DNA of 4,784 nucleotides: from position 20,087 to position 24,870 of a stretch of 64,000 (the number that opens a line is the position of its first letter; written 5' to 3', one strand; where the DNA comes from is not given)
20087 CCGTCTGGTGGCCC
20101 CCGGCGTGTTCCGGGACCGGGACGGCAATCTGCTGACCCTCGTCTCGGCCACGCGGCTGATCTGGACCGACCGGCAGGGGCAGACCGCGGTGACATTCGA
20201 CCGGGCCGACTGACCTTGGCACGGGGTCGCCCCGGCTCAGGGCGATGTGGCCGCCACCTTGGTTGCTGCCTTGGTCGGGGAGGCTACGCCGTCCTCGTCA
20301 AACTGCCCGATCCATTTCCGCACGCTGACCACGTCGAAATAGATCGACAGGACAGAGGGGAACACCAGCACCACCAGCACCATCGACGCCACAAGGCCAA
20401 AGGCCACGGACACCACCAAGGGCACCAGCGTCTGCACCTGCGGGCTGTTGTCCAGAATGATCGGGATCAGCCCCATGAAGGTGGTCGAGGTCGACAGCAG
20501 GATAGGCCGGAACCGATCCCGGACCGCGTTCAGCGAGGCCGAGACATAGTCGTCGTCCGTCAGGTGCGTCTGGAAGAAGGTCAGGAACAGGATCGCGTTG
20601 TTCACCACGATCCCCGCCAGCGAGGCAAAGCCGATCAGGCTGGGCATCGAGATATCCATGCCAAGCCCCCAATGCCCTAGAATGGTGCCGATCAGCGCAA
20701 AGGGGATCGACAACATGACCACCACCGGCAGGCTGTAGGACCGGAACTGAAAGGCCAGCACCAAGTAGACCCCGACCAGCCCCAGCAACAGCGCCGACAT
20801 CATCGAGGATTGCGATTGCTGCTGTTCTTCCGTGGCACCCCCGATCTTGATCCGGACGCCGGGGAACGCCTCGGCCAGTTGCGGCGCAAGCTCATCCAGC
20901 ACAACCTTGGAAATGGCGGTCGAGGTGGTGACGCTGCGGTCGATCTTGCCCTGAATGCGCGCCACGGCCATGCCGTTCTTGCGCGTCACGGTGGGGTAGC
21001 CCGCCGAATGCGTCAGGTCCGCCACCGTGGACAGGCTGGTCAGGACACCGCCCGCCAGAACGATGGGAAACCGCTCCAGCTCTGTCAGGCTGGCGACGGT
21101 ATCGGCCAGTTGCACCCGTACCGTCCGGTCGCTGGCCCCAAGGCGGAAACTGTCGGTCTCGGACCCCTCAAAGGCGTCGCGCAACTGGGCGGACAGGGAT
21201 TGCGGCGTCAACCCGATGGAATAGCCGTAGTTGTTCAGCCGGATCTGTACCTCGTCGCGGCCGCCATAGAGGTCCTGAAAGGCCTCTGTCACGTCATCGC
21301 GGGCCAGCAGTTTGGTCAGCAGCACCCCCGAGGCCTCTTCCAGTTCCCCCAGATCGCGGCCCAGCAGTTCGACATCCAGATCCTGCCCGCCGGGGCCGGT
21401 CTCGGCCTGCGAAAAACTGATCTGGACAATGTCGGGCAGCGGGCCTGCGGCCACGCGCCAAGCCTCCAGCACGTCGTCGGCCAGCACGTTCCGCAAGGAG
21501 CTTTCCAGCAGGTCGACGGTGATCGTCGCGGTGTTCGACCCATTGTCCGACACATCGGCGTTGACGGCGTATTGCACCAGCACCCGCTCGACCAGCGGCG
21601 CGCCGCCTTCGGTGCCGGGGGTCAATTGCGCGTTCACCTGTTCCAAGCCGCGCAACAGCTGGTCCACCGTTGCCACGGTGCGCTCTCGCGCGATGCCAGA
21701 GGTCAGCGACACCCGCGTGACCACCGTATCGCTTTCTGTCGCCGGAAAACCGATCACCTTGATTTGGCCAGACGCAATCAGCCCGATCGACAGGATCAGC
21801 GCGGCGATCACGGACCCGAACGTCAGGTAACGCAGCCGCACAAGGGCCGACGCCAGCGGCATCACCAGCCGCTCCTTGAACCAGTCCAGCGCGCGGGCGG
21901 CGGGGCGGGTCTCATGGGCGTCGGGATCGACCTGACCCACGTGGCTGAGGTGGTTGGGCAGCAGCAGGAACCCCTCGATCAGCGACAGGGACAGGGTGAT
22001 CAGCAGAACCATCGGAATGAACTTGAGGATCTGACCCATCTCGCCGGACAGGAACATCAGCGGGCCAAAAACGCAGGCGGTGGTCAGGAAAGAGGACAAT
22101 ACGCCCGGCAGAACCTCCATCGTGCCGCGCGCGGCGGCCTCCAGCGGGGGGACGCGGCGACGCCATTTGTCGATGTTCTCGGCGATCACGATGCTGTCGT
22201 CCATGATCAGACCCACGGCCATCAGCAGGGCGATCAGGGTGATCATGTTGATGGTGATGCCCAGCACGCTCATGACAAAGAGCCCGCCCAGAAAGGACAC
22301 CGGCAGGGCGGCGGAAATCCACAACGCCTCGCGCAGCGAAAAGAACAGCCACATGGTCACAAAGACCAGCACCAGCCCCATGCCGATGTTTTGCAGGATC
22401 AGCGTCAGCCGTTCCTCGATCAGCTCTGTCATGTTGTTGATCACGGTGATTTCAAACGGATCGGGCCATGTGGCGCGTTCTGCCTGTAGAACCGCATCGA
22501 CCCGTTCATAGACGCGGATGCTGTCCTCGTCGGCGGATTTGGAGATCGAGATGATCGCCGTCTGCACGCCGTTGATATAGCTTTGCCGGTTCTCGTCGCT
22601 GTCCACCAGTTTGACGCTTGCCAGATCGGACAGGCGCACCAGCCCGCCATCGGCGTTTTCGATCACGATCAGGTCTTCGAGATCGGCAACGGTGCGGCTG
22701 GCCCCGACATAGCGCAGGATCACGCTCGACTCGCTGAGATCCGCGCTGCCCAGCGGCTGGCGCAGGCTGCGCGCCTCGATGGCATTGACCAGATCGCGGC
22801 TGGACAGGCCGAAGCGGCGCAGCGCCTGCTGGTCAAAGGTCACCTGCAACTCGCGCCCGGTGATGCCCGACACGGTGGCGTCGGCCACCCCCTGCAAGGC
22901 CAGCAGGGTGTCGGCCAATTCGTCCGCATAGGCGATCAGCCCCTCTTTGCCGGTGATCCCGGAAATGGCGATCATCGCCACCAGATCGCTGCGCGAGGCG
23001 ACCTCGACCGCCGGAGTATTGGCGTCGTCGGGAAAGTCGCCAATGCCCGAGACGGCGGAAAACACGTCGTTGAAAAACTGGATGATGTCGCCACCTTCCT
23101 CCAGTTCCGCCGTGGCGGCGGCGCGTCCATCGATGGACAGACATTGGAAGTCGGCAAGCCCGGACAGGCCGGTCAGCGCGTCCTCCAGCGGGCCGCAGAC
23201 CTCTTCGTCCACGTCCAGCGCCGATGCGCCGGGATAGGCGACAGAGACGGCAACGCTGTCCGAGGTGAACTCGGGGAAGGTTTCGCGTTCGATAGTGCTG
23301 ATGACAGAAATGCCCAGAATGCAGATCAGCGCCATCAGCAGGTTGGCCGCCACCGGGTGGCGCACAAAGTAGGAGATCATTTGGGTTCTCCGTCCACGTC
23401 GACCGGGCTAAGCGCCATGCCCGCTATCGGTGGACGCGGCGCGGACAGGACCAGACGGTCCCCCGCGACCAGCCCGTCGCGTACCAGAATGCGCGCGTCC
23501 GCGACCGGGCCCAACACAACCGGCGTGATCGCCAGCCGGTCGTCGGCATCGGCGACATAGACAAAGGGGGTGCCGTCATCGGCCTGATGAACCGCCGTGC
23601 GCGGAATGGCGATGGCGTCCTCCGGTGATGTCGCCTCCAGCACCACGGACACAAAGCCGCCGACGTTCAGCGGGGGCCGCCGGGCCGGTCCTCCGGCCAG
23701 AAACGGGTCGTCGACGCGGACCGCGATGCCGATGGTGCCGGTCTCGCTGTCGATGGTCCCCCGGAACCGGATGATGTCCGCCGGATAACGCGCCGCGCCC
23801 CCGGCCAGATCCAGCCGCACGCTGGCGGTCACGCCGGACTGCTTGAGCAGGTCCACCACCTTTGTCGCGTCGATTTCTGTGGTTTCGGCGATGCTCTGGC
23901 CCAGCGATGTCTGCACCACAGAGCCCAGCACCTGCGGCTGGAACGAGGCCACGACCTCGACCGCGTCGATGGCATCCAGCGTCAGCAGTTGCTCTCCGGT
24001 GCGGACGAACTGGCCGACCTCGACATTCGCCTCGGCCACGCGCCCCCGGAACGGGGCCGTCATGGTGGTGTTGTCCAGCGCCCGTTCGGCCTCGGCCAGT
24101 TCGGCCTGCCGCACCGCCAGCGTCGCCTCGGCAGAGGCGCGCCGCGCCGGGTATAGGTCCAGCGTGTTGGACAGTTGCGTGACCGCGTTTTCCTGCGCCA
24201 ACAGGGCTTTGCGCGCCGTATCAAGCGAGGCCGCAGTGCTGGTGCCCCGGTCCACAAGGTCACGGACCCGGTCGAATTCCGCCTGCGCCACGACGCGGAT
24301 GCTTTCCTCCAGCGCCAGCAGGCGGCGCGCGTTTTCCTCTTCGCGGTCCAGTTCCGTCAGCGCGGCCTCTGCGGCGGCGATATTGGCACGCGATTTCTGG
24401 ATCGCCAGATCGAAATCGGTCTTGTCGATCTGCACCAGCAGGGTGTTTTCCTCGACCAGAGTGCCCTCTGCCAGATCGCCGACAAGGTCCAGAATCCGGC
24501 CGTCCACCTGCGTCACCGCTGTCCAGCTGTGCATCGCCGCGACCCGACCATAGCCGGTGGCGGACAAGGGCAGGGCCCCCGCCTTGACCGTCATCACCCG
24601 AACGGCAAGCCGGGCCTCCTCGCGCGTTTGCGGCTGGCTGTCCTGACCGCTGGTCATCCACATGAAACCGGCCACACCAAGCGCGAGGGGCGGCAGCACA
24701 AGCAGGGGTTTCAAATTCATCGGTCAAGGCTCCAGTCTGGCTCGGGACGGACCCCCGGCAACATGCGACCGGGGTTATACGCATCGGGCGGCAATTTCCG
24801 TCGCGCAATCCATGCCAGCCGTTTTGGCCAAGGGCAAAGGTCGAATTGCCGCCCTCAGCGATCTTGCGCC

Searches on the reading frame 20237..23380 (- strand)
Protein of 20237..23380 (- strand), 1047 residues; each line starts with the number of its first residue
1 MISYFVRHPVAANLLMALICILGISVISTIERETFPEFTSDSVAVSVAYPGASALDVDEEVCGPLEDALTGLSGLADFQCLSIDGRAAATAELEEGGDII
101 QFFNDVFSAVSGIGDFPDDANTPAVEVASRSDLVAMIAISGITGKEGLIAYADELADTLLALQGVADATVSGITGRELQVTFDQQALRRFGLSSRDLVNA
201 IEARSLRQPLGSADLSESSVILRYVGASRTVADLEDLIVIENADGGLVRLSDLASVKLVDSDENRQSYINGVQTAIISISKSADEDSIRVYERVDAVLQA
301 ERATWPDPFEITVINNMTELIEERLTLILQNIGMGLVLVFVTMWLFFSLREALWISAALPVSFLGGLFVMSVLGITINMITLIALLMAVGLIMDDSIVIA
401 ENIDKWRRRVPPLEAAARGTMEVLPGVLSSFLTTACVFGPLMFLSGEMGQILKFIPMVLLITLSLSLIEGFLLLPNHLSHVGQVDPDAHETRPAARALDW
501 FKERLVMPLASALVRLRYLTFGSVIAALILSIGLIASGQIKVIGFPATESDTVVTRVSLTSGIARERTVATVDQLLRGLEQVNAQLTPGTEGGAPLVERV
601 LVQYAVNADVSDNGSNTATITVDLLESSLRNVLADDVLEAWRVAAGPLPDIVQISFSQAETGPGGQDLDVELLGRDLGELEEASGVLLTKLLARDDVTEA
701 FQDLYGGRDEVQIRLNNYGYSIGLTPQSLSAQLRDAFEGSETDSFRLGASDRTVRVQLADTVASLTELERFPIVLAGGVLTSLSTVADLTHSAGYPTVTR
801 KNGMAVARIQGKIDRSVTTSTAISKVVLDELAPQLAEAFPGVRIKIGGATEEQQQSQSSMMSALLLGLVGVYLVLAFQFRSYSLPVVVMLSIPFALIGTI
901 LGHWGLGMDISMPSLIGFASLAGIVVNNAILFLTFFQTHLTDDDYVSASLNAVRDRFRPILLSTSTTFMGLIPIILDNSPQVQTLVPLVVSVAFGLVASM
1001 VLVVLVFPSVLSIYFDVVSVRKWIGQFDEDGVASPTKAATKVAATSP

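Call 11: search_protein_families(library=pfam, proteins=[window:20237-23380:-], max_evalue=0.0001)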
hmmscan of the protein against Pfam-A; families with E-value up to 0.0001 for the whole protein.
window:20237-23380:- (1047 aa): 2 families
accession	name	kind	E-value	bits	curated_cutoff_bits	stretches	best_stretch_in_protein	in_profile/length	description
PF00873.25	ACR_tran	-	5.1e-148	495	28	1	1-1010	1-1016/1021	AcrB/AcrD/AcrF family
PF02355.23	SecD_SecF_C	-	2.2e-06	27.6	20.5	1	329-465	34-170/189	Protein export membrane protein SecD/SecF, C-terminal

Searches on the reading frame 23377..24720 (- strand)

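Call 11: search_protein_families(library=pfam, proteins=[window:23377-24720:-], max_evalue=0.0001)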
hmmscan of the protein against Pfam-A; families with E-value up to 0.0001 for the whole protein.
window:23377-24720:- (447 aa): 2 families
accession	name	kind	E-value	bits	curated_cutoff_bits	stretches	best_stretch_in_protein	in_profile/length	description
PF13437.12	HlyD_3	-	9.4e-12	46.1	22.2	1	220-268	2-50/106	HlyD family secretion protein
PF16576.10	HlyD_D23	-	6.1e-06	26.1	30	0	204-268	94-159/214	Barrel-sandwich domain of CusB or HlyD membrane-fusion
